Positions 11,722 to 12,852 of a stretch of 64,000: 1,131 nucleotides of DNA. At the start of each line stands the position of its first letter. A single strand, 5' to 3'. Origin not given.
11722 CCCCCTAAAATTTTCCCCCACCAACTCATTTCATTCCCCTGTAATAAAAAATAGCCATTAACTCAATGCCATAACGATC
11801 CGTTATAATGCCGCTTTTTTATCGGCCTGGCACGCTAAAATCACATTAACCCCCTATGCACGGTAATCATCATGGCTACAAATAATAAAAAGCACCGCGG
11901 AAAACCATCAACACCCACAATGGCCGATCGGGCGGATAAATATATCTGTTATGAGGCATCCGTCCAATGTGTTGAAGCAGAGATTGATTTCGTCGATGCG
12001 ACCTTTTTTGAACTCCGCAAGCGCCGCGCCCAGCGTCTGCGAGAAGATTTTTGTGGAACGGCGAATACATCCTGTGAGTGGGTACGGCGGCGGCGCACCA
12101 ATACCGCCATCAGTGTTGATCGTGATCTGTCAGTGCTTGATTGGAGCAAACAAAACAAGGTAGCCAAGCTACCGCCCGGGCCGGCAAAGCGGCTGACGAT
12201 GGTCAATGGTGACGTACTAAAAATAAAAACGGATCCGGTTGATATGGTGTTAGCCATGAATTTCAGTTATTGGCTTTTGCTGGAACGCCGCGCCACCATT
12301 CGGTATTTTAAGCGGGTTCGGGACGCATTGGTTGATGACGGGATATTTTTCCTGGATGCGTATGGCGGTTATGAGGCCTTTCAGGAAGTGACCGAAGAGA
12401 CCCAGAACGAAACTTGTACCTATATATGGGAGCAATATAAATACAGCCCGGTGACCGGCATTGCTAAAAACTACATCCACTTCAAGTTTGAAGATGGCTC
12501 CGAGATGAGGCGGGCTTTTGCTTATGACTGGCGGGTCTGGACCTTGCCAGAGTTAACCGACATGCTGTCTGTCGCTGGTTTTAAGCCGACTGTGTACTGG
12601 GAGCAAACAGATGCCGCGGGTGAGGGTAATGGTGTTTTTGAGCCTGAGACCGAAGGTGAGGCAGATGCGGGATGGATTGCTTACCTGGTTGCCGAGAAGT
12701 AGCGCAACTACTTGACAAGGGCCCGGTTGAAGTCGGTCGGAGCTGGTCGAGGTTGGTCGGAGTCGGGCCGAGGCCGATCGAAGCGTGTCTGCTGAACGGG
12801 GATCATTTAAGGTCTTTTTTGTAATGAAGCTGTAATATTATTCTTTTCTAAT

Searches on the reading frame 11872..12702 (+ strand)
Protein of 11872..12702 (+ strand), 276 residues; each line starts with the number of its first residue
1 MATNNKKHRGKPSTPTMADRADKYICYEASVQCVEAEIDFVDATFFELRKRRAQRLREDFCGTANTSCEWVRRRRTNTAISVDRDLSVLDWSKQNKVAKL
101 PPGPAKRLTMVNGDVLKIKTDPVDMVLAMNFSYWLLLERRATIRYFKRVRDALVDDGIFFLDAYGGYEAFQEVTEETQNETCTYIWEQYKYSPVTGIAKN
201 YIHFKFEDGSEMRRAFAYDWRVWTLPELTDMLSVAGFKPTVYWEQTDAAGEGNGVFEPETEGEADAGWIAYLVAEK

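Call 32: find_homologous_proteins(query=window:11872-12702:+, max_evalue=1e-40)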
Query window:11872-12702:+ (276 aa): 5075 proteins with E <= 1e-40 among 5997 candidates; the best 120 are listed.
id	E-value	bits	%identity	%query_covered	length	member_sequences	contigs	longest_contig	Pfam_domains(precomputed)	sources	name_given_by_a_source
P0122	1.1e-175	601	100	94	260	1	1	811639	-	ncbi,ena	-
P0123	9.5e-138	476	76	94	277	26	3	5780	-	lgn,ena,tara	tara:strand:+ start:4232 stop:5065 length:834 start_codon:yes stop_codon:yes gene_type:complete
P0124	1.5e-137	475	72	100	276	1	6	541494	-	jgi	jgi:SAM-dependent methyltransferase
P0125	2.6e-134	465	71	96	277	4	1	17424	-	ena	-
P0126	6.0e-133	460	71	100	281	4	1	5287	-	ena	-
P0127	1.8e-132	459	70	100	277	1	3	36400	-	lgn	-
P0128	2.9e-132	458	70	96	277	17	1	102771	-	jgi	jgi:cyclopropane fatty-acyl-phospholipid synthase-like methyltransferase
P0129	3.0e-132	458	71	100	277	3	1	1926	-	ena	-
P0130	4.5e-132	457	74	95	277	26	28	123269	-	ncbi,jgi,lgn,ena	jgi:hypothetical protein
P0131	3.5e-131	455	70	95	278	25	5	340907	-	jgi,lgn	jgi:cyclopropane fatty-acyl-phospholipid synthase-like methyltransferase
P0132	1.3e-130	453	70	95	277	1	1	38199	-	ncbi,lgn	-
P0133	2.2e-130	452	68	96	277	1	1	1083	-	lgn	-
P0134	2.7e-130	452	69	96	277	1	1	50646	-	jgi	jgi:SAM-dependent methyltransferase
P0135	8.0e-130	450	70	96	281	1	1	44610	PF08242.19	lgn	-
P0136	1.0e-129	450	70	95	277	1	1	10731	-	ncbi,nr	ncbi:MAG: class I SAM-dependent methyltransferase [Proteobacteria bacterium]|nr:class I SAM-dependen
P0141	2.3e-128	445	68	100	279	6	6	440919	-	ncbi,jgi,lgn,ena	jgi:cyclopropane fatty-acyl-phospholipid synthase-like methyltransferase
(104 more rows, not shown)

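Call 33: find_encoding_contigs(protein=P0124, flank=4000, max_places=2)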
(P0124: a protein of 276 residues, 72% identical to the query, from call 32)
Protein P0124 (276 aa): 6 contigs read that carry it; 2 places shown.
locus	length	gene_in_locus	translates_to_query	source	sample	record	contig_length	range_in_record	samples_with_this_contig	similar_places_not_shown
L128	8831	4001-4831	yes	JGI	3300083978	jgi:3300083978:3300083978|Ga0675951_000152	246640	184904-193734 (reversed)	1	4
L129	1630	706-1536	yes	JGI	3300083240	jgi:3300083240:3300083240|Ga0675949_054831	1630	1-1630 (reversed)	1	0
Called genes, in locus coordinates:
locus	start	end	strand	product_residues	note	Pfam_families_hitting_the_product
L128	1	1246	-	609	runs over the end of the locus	PF11412:DsbD_N, PF02683:DsbD_TM, PF13386:DsbD_2, PF00085:Thioredoxin, PF03190:Thioredox_DsbH, PF13899:Thioredoxin_7, PF13098:Thioredoxin_2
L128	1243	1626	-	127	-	PF03091:CutA1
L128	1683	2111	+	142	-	PF04186:FxsA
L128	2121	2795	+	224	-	PF00588:SpoU_methylase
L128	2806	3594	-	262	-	PF27507:DjlA_TM, PF05099:TerB, PF00226:DnaJ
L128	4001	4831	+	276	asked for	-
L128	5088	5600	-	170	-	PF00300:His_Phos_1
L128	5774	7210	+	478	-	PF02541:Ppx-GppA, PF21447:Ppx-GppA_III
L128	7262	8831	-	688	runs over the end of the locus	PF13089:PP_kinase_N, PF02503:PP_kinase, PF17941:PP_kinase_C_1, PF13091:PLDc_2 (faint), PF13090:PP_kinase_C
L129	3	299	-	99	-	?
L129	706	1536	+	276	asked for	-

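Call 34: find_encoding_contigs(protein=P0141, flank=4000, max_places=2)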
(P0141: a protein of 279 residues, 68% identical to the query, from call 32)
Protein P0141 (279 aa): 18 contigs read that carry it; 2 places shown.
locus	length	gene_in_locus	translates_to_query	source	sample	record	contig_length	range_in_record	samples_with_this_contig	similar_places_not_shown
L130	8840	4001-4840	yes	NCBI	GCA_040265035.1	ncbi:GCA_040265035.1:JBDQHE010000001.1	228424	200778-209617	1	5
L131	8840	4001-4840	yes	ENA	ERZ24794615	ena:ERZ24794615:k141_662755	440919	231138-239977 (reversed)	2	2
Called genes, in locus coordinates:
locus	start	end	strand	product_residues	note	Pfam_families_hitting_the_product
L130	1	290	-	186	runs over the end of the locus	PF08534:Redoxin, PF00578:AhpC-TSA, PF00085:Thioredoxin (faint), PF13905:Thioredoxin_8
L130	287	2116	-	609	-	PF11412:DsbD_N, PF02683:DsbD_TM, PF13386:DsbD_2 (weak), PF00085:Thioredoxin, PF13899:Thioredoxin_7, PF13098:Thioredoxin_2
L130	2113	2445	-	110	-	PF03091:CutA1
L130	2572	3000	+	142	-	PF04186:FxsA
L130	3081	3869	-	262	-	PF27507:DjlA_TM, PF05099:TerB, PF00226:DnaJ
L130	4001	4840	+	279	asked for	-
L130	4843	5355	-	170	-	PF00300:His_Phos_1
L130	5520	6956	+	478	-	PF02541:Ppx-GppA, PF21447:Ppx-GppA_III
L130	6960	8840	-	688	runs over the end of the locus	PF13089:PP_kinase_N, PF02503:PP_kinase, PF17941:PP_kinase_C_1, PF13091:PLDc_2 (weak), PF13090:PP_kinase_C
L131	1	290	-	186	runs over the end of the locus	PF08534:Redoxin, PF00578:AhpC-TSA, PF00085:Thioredoxin (faint), PF13905:Thioredoxin_8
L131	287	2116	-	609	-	PF11412:DsbD_N, PF02683:DsbD_TM, PF13386:DsbD_2 (weak), PF00085:Thioredoxin, PF13899:Thioredoxin_7, PF13098:Thioredoxin_2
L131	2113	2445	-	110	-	PF03091:CutA1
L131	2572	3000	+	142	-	PF04186:FxsA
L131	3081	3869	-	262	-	PF27507:DjlA_TM, PF05099:TerB, PF00226:DnaJ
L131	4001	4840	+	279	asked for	-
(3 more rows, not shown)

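Call 35: find_encoding_contigs(protein=P0130, flank=4000, max_places=2)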
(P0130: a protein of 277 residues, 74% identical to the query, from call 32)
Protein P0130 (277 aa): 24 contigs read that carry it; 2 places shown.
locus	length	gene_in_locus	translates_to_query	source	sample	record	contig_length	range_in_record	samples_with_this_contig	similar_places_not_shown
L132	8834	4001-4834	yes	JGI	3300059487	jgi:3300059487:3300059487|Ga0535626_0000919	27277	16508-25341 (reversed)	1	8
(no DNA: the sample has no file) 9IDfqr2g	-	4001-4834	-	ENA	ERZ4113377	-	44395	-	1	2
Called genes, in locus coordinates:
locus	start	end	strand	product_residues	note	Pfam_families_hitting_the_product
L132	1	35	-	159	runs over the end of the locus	PF25917:BSH_RND (faint), PF00364:Biotin_lipoyl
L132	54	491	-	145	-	PF01220:DHquinase_II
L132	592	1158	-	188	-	PF00578:AhpC-TSA, PF08534:Redoxin, PF00085:Thioredoxin (weak), PF13905:Thioredoxin_8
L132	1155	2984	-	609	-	PF11412:DsbD_N, PF02683:DsbD_TM, PF13386:DsbD_2, PF00085:Thioredoxin, PF13899:Thioredoxin_7, PF03190:Thioredox_DsbH (weak), PF13098:Thioredoxin_2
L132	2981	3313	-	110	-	PF03091:CutA1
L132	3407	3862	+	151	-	PF04186:FxsA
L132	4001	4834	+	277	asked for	-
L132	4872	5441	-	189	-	PF00300:His_Phos_1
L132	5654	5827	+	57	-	-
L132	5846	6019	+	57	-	-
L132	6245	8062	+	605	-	PF00270:DEAD, PF04851:ResIII (weak), PF00271:Helicase_C, PF25399:DeaD_dimer, PF03880:DbpA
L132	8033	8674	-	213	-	PF00117:GATase, PF07685:GATase_3 (weak)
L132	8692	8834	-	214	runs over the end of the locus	PF00475:IGPD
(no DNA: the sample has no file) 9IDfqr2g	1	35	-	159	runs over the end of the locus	PF25917:BSH_RND (faint), PF00364:Biotin_lipoyl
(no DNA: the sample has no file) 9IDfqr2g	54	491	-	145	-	PF01220:DHquinase_II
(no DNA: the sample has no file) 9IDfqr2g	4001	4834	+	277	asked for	-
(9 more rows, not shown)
